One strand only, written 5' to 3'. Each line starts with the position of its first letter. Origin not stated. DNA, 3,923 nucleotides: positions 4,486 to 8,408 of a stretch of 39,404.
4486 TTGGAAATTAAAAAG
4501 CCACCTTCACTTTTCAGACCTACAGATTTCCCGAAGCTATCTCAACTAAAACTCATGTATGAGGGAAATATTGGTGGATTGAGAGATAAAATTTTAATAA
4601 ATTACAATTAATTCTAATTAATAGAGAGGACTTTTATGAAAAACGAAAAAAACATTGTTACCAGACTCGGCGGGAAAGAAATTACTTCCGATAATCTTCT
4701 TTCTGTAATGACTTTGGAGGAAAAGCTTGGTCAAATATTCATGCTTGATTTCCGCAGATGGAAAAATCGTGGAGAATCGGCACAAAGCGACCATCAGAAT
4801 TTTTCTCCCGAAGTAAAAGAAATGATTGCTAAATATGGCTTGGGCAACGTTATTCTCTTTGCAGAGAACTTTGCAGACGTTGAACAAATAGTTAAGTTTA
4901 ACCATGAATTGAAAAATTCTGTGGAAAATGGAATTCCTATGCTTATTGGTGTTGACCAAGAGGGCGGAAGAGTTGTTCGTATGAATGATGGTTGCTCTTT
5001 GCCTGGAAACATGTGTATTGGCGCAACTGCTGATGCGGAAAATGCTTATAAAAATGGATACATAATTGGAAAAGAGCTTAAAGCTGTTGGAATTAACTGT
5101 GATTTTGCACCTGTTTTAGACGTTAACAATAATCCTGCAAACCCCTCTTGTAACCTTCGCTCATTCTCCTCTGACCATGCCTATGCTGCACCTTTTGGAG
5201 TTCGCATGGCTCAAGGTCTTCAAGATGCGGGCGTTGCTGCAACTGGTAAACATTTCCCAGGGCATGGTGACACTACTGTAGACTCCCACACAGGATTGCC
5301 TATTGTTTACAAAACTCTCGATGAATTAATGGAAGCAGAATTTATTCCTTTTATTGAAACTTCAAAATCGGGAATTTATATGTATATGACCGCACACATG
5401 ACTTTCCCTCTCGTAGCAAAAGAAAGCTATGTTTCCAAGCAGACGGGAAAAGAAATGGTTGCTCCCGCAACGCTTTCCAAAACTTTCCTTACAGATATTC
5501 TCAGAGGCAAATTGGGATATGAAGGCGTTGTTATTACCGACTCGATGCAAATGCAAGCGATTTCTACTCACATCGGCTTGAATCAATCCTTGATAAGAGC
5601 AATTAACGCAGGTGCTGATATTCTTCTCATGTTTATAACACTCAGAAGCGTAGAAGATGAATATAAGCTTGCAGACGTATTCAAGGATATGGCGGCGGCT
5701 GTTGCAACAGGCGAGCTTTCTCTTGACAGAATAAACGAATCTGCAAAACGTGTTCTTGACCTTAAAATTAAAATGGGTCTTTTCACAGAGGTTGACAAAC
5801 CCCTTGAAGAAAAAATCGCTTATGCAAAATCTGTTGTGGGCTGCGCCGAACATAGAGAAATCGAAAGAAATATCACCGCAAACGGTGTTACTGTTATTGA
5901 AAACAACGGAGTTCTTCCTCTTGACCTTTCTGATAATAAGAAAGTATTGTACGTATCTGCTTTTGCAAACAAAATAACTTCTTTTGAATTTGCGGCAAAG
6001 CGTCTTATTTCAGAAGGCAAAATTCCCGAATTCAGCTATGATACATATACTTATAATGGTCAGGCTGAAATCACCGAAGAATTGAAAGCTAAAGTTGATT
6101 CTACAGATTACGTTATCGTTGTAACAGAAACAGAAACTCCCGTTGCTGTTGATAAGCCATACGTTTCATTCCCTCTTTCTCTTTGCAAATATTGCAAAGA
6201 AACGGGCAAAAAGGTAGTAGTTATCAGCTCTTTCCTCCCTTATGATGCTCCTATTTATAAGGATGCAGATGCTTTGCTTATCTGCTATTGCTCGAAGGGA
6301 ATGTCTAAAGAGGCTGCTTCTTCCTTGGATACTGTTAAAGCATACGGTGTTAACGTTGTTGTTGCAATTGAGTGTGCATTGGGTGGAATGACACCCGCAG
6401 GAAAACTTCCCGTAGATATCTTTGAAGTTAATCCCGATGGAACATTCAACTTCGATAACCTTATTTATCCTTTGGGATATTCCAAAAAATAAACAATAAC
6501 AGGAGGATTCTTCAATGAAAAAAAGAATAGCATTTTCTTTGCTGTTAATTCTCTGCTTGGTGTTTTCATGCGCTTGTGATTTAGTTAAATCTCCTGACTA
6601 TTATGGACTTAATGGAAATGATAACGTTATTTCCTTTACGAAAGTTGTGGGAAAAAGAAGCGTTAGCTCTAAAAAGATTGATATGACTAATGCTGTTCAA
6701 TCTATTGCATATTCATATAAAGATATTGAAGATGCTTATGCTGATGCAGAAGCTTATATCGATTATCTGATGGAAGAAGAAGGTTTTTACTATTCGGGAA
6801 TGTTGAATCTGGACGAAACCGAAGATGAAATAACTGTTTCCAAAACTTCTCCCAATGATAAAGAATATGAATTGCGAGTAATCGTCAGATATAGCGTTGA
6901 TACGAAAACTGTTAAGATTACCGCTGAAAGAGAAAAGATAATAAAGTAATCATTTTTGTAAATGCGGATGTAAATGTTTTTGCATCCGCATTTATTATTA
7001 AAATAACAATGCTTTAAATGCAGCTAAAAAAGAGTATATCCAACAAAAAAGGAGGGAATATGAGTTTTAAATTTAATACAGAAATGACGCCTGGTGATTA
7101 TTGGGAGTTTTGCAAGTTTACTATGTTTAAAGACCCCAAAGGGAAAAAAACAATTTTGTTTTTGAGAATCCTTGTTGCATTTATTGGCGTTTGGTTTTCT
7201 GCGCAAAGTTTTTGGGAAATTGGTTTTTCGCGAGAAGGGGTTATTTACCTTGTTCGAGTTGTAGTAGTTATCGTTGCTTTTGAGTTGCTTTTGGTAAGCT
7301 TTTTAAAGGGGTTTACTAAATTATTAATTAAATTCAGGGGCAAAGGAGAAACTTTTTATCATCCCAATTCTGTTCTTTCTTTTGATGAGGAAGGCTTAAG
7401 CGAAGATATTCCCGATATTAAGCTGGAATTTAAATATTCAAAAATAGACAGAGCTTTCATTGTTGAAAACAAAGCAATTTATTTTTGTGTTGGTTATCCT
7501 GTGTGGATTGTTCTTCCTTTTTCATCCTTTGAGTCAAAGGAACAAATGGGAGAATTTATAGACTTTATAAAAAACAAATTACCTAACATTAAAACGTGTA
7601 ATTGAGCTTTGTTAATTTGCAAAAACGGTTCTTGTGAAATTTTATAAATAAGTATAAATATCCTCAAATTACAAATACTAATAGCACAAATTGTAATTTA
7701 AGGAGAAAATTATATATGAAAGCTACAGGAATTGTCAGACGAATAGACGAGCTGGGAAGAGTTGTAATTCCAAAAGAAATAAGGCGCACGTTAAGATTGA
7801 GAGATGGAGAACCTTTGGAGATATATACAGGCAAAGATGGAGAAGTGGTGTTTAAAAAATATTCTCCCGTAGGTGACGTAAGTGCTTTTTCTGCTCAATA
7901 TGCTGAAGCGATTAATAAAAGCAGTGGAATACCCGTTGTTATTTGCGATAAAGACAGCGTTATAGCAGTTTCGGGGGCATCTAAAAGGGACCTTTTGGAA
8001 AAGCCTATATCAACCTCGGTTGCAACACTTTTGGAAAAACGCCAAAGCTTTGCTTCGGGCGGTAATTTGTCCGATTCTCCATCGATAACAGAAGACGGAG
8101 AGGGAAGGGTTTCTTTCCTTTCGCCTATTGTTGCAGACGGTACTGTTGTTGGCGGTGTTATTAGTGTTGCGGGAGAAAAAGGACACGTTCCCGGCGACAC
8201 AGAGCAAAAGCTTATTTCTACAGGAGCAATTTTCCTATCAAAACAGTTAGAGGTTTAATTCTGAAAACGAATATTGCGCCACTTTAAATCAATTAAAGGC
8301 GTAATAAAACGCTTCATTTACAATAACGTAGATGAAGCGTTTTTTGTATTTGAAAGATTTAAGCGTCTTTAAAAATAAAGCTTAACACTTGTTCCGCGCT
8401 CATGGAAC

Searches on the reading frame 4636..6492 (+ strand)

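Call 51: search_protein_families(library=pfam, proteins=[window:4636-6492:+], max_evalue=0.0001)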
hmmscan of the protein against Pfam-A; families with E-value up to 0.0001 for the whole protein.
window:4636-6492:+ (618 aa): 1 family
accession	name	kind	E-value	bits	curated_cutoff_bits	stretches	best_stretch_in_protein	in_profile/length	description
PF00933.27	Glyco_hydro_3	-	3e-84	283.6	27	1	26-375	1-315/316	Glycosyl hydrolase family 3 N terminal domain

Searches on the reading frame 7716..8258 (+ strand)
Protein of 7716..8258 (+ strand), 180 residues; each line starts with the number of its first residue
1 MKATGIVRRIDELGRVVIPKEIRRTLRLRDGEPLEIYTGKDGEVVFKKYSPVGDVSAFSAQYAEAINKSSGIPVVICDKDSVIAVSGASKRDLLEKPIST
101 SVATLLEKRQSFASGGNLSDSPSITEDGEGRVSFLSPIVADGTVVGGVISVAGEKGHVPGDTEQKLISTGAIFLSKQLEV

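Call 51: search_protein_families(library=pfam, proteins=[window:7716-8258:+], max_evalue=0.0001)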
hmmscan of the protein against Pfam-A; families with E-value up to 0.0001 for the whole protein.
window:7716-8258:+ (180 aa): 2 families
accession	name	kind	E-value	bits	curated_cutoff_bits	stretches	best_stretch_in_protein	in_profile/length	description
PF15714.11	SpoVT_C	-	6.8e-33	113.9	27.5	1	55-179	2-128/128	Stage V sporulation protein T C-terminal, transcription factor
PF04014.23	MazE_antitoxin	-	1.1e-09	38.5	24.7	1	7-51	1-45/48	Antidote-toxin recognition MazE, bacterial antitoxin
